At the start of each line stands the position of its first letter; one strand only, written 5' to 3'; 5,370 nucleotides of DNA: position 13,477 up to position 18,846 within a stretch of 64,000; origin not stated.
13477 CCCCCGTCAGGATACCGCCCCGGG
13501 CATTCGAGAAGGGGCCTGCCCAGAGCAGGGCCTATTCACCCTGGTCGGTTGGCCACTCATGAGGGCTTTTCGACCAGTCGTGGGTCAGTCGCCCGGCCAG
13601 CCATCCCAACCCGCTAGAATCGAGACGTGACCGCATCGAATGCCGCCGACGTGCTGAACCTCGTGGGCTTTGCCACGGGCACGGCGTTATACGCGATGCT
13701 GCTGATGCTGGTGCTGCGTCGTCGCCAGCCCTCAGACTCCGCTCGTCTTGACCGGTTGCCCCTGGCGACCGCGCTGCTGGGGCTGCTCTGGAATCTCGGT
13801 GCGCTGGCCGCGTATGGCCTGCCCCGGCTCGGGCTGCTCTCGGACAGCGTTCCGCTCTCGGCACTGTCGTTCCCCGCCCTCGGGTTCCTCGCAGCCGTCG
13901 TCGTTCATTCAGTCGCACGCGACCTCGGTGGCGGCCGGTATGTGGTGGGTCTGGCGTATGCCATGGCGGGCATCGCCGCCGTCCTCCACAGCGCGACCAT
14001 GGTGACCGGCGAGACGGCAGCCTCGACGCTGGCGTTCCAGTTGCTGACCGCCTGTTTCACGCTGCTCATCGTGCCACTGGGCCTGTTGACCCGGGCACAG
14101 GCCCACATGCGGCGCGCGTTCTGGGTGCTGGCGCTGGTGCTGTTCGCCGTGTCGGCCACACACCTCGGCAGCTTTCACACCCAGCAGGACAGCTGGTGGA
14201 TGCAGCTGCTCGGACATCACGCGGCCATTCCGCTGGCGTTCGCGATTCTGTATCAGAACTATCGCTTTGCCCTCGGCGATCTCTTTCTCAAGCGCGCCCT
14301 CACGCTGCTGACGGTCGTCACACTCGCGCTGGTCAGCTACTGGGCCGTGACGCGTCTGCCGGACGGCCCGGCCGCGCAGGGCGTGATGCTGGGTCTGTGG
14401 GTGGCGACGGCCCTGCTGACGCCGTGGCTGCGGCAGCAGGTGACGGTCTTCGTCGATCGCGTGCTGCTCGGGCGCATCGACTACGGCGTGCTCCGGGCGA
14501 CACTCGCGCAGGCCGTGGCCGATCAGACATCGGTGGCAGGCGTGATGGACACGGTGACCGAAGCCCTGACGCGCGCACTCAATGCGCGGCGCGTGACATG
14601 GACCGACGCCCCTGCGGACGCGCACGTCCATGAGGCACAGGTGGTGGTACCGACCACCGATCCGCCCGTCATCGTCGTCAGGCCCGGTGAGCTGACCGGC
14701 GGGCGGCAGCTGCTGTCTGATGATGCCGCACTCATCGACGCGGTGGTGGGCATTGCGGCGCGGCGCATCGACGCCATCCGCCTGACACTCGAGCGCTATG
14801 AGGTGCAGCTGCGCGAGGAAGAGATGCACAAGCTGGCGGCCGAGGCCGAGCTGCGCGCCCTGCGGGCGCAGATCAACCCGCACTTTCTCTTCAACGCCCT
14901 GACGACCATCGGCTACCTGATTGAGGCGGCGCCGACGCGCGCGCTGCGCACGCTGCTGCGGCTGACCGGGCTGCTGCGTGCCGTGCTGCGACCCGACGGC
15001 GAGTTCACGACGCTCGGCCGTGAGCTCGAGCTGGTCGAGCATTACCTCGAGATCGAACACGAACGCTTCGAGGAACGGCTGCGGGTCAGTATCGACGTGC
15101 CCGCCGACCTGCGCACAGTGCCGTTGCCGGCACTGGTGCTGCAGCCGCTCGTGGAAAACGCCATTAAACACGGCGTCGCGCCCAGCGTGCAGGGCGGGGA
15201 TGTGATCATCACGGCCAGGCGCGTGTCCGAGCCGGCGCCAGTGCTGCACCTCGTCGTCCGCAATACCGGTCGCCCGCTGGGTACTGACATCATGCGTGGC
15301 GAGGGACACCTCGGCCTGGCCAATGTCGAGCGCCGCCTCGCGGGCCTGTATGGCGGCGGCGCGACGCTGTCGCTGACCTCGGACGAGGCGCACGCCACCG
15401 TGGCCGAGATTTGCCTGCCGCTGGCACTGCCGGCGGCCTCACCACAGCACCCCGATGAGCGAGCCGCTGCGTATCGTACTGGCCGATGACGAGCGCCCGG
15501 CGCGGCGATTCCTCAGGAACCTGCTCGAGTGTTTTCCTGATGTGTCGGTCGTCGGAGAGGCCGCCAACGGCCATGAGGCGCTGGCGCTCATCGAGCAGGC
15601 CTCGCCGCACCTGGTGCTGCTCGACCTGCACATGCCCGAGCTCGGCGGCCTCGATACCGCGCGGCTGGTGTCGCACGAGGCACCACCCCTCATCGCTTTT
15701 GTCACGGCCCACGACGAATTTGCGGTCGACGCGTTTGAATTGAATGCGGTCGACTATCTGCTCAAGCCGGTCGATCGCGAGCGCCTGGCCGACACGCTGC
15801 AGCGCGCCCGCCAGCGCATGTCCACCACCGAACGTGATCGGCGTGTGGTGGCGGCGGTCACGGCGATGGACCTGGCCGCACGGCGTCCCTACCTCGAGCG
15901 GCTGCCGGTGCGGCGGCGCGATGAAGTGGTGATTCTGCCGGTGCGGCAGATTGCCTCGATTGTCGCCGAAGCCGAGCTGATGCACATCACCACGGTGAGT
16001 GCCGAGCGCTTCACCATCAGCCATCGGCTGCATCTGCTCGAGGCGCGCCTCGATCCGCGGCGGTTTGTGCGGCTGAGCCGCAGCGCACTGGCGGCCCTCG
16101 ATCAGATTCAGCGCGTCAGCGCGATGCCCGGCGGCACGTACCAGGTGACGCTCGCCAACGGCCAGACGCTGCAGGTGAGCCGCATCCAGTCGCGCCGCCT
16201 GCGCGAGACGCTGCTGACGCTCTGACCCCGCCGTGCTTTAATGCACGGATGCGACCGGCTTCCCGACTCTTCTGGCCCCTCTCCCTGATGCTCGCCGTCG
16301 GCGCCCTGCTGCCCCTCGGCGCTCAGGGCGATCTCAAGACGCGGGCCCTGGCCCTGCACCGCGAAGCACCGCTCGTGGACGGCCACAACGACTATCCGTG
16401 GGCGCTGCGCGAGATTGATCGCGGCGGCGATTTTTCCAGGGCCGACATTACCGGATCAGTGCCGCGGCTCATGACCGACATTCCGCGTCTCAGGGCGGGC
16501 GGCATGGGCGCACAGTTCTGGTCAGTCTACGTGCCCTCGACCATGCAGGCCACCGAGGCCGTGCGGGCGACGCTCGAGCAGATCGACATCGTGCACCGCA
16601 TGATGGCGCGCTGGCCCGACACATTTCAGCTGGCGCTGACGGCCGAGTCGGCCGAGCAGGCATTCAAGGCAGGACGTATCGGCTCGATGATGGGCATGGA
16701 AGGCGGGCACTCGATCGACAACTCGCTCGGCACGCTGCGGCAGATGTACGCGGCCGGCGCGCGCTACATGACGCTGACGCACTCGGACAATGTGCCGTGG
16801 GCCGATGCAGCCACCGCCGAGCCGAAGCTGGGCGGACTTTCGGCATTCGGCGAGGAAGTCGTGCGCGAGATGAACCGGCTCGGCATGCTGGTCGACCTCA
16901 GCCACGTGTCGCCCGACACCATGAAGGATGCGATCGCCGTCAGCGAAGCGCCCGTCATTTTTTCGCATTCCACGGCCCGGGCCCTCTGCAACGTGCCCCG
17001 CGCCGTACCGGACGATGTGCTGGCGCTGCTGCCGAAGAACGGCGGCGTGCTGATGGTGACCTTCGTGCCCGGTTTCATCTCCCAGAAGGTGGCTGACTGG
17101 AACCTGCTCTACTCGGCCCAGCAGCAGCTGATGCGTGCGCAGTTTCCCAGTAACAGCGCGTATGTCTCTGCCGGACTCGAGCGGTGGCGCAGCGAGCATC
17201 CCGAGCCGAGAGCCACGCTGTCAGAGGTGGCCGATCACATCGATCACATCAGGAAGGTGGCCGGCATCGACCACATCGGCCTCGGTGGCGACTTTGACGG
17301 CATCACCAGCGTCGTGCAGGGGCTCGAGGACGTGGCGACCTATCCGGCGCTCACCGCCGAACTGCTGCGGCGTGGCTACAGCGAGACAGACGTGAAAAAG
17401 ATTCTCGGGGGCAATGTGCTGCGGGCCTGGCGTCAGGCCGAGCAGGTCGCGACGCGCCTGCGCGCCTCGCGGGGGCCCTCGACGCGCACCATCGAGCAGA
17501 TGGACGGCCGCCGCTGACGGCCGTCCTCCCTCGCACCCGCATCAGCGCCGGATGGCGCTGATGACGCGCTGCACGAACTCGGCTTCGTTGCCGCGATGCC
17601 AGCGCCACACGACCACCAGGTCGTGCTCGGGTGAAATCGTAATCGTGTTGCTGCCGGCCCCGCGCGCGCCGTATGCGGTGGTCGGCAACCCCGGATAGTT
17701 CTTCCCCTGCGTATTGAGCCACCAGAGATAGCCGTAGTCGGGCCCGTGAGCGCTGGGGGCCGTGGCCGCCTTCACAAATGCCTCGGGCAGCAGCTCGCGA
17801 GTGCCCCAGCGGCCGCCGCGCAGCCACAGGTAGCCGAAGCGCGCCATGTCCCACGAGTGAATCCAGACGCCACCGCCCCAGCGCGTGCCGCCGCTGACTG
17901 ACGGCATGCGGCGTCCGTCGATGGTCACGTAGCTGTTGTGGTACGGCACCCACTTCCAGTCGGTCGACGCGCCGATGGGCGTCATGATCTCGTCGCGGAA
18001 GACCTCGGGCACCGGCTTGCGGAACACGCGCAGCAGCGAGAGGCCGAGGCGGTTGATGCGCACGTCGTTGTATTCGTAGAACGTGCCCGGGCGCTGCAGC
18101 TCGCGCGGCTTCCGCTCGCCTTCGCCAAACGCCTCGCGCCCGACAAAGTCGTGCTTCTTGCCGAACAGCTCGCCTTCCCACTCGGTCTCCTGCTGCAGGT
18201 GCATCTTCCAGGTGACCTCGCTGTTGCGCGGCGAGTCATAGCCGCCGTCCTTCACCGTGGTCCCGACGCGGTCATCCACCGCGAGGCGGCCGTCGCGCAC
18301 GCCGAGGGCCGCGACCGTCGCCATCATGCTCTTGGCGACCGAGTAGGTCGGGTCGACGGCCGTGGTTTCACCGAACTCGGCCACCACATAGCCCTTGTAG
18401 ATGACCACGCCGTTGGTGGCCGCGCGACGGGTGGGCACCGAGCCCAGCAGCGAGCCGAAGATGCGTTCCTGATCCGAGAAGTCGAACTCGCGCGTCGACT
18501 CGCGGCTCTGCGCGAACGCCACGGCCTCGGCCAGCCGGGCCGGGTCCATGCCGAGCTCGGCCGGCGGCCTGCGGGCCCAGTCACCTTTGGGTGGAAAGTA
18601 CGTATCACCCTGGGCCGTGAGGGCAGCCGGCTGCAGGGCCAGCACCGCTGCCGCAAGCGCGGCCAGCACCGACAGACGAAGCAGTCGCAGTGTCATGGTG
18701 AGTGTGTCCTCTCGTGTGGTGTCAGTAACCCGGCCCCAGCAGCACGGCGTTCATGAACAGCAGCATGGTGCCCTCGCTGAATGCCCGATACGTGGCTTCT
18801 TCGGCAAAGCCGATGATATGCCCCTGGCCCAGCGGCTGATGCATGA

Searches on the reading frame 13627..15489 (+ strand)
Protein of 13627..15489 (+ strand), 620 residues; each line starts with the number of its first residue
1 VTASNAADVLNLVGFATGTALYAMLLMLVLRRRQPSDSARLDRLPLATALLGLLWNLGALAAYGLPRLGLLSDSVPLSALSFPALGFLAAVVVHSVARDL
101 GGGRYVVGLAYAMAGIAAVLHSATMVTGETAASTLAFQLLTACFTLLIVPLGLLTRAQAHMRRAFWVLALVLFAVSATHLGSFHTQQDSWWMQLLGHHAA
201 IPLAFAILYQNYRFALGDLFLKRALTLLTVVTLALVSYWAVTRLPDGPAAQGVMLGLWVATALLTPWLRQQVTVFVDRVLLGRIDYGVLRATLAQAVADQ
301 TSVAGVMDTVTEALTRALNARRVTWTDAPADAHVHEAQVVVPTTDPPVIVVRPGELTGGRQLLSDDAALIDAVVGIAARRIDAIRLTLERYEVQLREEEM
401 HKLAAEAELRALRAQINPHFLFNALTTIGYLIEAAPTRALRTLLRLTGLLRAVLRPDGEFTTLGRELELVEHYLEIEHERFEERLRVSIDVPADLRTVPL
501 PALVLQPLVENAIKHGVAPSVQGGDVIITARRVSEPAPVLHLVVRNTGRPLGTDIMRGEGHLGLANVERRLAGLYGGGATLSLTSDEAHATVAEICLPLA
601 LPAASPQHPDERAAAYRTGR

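Call 71: search_protein_families(library=pfam, proteins=[window:13627-15489:+], max_evalue=0.00001)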
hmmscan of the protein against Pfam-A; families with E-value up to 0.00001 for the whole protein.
window:13627-15489:+ (620 aa): 2 families
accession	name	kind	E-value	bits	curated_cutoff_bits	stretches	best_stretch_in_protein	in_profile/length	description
PF06580.19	His_kinase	-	8.2e-23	80.9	25.2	1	407-485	1-81/81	Histidine kinase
PF02518.31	HATPase_c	-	7.8e-07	30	26.4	1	503-600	8-110/111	Histidine kinase-, DNA gyrase B-, and HSP90-like ATPase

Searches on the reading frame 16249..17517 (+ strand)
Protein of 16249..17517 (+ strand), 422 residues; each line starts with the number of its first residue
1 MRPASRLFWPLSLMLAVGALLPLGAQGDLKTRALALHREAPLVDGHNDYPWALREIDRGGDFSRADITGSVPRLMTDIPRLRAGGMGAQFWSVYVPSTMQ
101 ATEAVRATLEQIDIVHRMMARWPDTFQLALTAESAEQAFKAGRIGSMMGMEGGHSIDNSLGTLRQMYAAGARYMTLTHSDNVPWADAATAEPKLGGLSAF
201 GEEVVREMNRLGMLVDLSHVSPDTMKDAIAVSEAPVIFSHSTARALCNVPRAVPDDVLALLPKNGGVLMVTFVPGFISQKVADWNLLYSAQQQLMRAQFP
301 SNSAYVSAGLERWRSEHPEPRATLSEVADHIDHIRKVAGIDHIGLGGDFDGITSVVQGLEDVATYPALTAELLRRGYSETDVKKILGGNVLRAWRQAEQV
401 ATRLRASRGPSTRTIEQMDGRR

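Call 71: search_protein_families(library=pfam, proteins=[window:16249-17517:+], max_evalue=0.00001)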
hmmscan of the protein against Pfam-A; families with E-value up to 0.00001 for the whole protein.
window:16249-17517:+ (422 aa): 1 family
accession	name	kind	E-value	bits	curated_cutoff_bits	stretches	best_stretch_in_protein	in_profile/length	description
PF01244.27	Peptidase_M19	-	7.3e-122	406.9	26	1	36-396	2-319/319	Membrane dipeptidase (Peptidase family M19)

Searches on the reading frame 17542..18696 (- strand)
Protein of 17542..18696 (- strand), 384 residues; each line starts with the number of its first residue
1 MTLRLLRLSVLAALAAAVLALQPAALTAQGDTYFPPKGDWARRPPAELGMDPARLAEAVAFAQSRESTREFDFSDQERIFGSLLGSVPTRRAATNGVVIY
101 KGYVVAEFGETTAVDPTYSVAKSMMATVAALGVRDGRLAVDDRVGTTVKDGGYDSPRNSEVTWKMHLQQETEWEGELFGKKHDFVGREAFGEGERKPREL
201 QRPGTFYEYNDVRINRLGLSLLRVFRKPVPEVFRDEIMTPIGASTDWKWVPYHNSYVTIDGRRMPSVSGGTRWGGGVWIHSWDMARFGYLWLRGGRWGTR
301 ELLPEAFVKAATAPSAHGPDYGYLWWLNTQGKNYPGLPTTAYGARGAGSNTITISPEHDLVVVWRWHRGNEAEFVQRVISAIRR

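Call 71: search_protein_families(library=pfam, proteins=[window:17542-18696:-], max_evalue=0.00001)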
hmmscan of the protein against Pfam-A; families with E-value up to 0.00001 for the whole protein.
window:17542-18696:- (384 aa): 1 family
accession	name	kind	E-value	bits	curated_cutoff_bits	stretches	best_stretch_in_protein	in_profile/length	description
PF00144.29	Beta-lactamase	-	1.6e-12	47.7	27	1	110-373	40-315/329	Beta-lactamase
